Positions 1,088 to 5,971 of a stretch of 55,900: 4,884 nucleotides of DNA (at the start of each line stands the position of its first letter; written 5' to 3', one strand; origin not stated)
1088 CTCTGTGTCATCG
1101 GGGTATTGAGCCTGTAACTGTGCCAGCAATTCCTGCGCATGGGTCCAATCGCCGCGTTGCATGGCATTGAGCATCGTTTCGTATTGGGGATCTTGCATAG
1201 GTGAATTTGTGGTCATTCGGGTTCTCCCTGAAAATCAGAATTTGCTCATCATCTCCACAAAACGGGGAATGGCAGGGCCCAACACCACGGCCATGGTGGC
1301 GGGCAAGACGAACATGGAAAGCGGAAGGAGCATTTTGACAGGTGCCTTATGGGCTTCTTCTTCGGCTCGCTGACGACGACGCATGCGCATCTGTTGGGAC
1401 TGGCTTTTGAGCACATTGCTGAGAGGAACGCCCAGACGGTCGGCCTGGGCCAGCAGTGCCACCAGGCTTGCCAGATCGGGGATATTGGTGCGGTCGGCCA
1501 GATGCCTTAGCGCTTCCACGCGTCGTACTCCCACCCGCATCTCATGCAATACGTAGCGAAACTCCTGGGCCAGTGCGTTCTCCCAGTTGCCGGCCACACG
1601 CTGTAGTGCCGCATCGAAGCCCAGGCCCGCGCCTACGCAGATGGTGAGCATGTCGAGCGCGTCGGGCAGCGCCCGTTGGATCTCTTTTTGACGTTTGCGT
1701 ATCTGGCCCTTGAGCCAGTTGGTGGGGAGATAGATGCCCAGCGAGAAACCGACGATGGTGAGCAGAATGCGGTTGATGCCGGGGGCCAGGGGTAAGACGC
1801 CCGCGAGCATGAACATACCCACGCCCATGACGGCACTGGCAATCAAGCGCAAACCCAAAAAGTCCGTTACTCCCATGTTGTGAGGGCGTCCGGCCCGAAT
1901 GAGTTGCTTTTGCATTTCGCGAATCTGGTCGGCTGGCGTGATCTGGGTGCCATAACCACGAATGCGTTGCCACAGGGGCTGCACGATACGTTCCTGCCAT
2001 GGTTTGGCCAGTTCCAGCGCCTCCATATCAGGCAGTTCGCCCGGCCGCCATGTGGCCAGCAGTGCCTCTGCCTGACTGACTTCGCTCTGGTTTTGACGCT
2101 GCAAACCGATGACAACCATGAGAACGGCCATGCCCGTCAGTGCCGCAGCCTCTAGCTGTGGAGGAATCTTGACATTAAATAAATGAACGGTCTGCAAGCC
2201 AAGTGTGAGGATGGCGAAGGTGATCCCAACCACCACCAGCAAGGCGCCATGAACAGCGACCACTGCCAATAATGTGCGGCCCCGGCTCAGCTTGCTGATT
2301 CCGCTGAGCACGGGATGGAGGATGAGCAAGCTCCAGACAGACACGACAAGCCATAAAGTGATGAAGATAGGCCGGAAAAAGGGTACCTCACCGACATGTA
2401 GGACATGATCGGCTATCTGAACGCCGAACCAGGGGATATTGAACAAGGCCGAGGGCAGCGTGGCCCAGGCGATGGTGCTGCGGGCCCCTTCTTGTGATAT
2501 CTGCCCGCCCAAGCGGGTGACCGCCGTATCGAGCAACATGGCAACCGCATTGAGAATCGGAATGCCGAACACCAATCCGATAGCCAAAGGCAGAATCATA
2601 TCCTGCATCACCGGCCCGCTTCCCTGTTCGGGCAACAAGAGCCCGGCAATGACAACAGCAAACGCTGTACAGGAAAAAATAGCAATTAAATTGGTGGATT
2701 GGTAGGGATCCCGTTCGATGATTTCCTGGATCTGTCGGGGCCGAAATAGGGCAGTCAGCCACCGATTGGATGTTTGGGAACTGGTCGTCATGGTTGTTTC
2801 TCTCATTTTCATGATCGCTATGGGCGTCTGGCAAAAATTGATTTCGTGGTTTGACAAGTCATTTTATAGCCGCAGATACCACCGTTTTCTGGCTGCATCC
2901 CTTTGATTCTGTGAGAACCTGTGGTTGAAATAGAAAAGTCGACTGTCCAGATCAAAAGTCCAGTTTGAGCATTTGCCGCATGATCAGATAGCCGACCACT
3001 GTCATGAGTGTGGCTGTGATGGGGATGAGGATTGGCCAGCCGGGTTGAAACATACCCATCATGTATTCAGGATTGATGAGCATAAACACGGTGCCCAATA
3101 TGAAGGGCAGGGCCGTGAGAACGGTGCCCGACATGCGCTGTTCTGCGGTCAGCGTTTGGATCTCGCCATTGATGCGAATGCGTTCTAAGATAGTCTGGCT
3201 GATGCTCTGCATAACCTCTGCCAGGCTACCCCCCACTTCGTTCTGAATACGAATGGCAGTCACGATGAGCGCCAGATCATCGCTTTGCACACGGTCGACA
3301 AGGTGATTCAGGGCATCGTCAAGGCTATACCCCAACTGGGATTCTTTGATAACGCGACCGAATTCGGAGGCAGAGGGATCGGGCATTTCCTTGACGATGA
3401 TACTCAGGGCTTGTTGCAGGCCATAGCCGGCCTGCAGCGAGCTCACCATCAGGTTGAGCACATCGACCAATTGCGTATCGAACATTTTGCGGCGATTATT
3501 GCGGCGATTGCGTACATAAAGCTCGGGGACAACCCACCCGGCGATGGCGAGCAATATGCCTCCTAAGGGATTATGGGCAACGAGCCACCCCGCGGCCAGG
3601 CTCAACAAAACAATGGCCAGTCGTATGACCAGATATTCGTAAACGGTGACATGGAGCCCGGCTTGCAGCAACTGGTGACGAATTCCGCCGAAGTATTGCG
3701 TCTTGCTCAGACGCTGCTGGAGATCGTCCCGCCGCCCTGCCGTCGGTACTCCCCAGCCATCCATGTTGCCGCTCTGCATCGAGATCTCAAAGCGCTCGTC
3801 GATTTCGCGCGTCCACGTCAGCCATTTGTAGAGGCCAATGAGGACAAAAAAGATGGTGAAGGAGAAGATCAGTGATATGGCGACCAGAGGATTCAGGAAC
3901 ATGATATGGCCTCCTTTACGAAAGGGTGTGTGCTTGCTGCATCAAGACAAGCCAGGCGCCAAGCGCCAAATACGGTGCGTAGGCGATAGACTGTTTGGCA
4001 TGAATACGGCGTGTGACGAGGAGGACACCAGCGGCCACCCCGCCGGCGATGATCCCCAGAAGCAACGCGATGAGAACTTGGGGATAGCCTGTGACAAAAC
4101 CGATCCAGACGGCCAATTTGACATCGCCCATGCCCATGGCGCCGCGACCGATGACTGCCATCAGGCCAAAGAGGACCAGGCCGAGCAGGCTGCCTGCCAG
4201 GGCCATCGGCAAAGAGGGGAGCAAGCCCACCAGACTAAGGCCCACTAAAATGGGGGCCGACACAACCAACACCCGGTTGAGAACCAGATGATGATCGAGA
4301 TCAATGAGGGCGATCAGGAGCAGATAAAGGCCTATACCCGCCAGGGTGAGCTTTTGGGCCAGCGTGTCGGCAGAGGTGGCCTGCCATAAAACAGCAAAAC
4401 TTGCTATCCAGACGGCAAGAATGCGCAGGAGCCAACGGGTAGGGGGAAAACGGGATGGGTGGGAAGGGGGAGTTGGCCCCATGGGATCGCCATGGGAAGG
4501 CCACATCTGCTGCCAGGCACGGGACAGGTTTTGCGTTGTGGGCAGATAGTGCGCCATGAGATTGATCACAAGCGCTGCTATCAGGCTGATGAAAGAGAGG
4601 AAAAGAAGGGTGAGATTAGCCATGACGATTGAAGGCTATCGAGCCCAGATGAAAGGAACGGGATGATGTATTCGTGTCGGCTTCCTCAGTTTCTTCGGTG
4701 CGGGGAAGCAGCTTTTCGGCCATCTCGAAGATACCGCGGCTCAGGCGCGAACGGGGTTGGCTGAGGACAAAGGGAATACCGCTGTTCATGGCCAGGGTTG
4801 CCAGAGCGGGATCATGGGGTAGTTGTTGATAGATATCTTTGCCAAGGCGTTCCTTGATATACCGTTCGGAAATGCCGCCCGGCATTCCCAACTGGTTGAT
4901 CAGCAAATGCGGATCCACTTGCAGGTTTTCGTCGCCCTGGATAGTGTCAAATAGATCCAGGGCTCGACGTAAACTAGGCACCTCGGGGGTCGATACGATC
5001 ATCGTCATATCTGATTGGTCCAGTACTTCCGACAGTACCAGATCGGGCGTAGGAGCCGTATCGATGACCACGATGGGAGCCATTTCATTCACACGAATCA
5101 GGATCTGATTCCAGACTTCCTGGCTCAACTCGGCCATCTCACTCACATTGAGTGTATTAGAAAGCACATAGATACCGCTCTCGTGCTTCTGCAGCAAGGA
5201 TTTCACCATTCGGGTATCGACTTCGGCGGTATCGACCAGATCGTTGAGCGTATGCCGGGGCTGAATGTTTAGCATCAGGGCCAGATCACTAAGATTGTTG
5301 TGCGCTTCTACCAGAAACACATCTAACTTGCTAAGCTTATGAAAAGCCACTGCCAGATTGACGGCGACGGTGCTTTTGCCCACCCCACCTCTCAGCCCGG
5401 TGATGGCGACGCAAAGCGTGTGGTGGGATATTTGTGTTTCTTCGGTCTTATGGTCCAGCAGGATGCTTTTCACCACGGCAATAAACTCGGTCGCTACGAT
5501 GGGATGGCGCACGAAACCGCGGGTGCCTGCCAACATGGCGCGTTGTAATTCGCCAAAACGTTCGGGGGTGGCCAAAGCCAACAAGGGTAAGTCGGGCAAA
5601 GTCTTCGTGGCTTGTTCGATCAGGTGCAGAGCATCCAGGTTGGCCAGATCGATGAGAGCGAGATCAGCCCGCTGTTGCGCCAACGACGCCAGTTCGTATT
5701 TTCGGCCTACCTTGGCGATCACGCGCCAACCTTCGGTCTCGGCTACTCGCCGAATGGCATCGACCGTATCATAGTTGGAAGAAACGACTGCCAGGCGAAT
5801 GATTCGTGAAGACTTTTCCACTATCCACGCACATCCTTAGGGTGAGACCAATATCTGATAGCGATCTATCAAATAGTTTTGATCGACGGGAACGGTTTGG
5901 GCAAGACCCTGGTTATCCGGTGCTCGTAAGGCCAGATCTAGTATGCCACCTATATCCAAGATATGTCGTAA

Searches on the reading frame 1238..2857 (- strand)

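Call 51: search_protein_families(library=pfam, proteins=[window:1238-2857:-], max_evalue=0.001)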
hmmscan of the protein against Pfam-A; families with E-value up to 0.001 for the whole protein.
window:1238-2857:- (540 aa): 2 families
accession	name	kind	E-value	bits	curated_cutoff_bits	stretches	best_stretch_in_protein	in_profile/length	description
PF00482.28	T2SSF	-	2e-17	63.7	25.2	1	401-526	2-124/125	Type II secretion system (T2SS), protein F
PF04893.22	Yip1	-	2.5e-06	27.9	28.6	1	36-210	3-170/173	Yip1 domain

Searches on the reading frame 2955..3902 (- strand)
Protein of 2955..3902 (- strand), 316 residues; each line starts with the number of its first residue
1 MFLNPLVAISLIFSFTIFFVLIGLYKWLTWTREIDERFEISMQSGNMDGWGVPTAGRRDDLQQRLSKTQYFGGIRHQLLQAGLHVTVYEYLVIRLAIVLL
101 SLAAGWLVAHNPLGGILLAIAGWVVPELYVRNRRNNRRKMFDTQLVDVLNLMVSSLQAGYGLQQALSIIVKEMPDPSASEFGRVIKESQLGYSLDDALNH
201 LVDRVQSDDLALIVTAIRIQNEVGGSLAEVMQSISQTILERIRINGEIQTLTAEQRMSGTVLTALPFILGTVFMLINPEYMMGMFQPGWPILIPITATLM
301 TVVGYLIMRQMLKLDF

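Call 51: search_protein_families(library=pfam, proteins=[window:2955-3902:-], max_evalue=0.001)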
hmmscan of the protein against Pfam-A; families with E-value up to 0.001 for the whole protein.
window:2955-3902:- (316 aa): 1 family
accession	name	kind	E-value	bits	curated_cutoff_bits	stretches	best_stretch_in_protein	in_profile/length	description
PF00482.28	T2SSF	-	5.1e-18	65.7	25.2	1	149-274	2-124/125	Type II secretion system (T2SS), protein F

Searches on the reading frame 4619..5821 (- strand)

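Call 51: search_protein_families(library=pfam, proteins=[window:4619-5821:-], max_evalue=0.001)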
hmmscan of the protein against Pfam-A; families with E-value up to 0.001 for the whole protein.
window:4619-5821:- (401 aa): 4 families
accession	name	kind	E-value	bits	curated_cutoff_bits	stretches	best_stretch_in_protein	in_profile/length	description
PF13614.12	AAA_31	-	2.4e-10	41.1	27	1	138-295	4-165/177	AAA domain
PF01656.29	CbiA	-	2.8e-09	37.4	25.4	1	138-345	1-120/125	CobQ/CobB/MinD/ParA nucleotide binding domain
PF10609.15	ParA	-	2.1e-07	31.1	27.1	1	138-284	6-150/246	NUBPL iron-transfer P-loop NTPase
PF06564.18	CBP_BcsQ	-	3.3e-06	27.2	21.3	1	138-283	4-151/234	Cellulose biosynthesis protein BcsQ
